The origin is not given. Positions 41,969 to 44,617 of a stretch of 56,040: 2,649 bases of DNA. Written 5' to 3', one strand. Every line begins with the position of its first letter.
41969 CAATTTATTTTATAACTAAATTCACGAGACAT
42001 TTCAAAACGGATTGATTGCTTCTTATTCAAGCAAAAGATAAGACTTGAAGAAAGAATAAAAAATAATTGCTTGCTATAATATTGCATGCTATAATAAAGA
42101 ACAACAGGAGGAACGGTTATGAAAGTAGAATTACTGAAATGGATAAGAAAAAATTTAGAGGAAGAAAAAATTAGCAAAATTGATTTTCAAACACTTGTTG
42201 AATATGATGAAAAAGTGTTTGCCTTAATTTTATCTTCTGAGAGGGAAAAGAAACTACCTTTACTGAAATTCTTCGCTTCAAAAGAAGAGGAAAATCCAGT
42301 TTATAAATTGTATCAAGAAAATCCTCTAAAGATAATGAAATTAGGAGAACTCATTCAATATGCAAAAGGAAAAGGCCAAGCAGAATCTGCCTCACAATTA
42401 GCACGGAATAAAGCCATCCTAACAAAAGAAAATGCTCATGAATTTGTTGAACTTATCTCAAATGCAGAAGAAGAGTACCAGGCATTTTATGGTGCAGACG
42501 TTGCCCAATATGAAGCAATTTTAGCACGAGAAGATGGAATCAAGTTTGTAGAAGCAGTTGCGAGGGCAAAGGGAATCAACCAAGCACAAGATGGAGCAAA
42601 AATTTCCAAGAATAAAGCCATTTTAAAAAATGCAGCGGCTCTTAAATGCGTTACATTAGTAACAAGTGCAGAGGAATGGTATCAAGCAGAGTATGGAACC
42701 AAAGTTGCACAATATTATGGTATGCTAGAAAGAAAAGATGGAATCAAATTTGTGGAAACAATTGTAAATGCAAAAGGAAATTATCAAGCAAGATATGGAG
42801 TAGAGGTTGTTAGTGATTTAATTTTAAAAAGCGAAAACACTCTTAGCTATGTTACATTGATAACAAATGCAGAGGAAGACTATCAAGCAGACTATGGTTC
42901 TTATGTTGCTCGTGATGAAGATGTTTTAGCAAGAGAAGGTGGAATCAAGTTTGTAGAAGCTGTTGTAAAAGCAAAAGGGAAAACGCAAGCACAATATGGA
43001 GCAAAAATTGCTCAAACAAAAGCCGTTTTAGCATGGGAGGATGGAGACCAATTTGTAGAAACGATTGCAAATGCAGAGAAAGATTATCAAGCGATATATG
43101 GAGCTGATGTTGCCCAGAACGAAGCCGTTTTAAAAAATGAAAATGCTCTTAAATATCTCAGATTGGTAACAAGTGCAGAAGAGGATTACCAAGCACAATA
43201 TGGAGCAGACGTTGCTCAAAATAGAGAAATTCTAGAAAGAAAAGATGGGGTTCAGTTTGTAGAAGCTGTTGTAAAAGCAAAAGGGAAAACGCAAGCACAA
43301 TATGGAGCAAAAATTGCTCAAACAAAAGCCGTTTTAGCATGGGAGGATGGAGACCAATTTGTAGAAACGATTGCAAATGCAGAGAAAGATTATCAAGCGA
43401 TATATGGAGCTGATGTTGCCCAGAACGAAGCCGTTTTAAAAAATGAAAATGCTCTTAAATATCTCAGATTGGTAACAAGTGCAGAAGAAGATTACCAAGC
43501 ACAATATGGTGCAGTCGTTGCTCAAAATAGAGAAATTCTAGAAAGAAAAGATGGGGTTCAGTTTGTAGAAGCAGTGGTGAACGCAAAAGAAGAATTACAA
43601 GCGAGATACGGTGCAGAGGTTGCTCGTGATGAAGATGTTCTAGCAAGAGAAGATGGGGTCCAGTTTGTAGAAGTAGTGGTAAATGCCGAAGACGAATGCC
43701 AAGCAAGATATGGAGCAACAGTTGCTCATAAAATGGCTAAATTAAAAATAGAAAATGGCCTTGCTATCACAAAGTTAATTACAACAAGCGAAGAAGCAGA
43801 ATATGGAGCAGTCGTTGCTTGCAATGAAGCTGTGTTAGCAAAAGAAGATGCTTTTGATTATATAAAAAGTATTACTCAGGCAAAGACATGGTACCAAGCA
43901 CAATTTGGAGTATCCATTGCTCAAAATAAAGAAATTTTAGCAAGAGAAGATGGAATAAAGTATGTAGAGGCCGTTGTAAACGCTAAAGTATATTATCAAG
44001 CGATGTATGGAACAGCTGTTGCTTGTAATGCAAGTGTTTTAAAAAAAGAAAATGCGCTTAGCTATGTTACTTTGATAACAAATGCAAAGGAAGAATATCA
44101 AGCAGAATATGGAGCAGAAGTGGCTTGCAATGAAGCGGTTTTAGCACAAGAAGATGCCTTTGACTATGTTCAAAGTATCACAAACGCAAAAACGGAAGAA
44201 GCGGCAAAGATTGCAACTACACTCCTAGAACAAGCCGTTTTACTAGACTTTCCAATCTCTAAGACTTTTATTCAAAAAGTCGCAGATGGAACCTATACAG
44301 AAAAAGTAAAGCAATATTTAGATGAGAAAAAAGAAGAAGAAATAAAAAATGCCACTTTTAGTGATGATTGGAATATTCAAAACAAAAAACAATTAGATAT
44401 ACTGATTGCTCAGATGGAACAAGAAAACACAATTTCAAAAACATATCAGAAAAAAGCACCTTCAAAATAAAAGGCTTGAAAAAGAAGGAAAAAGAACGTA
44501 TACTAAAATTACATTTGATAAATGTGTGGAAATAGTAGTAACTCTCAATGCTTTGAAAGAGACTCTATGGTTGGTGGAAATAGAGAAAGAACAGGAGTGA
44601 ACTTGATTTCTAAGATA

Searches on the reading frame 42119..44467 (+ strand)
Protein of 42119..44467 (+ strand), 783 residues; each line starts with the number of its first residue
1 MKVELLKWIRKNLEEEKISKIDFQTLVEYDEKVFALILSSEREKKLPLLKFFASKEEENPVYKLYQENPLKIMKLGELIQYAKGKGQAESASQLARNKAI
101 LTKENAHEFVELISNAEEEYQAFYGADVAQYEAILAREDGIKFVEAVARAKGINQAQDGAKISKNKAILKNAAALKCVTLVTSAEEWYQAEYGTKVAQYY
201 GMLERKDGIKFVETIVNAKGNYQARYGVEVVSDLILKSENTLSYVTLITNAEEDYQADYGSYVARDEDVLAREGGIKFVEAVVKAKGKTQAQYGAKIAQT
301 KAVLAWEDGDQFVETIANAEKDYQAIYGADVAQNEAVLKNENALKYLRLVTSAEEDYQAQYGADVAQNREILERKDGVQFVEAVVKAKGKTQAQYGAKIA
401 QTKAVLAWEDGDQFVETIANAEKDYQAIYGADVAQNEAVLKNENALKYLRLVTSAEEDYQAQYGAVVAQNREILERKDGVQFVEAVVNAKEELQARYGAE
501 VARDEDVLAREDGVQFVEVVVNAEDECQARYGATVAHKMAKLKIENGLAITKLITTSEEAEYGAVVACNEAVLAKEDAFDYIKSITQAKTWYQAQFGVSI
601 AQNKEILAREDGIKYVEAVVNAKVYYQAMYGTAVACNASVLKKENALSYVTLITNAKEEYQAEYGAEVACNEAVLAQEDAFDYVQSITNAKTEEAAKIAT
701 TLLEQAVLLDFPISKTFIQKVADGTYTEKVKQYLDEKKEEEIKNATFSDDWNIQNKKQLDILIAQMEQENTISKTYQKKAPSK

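Call 62: search_protein_families(library=padloc, proteins=[window:42119-44467:+], max_evalue=0.1)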
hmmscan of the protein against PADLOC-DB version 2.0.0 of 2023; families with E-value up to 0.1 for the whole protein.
window:42119-44467:+ (783 aa): 1 family
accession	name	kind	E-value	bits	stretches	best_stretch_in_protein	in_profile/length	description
PDLC02598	DrmC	-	0.008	14.4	0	450-466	15-31/61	DrmC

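Call 63: search_protein_families(library=phrogs, proteins=[window:42119-44467:+], max_evalue=0.1)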
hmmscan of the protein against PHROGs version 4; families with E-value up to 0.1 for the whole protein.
window:42119-44467:+ (783 aa): 8 families
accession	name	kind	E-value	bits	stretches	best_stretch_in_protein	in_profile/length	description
phrog_30305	-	unknown function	0.0012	20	0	234-269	22-58/103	-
phrog_29434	-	unknown function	0.0028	19.2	0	304-350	31-76/83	-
phrog_27364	-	unknown function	0.0038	18.6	0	268-294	27-55/70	-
phrog_4627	-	unknown function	0.0065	17.4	0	287-353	6-71/142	-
phrog_19456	-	unknown function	0.017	16.2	0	161-222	24-85/103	-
phrog_4500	-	unknown function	0.024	16.1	0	435-501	4-71/93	-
phrog_26022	-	unknown function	0.028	15.5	0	674-708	17-51/68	-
phrog_17824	-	unknown function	0.028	15.2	0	508-518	27-37/38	-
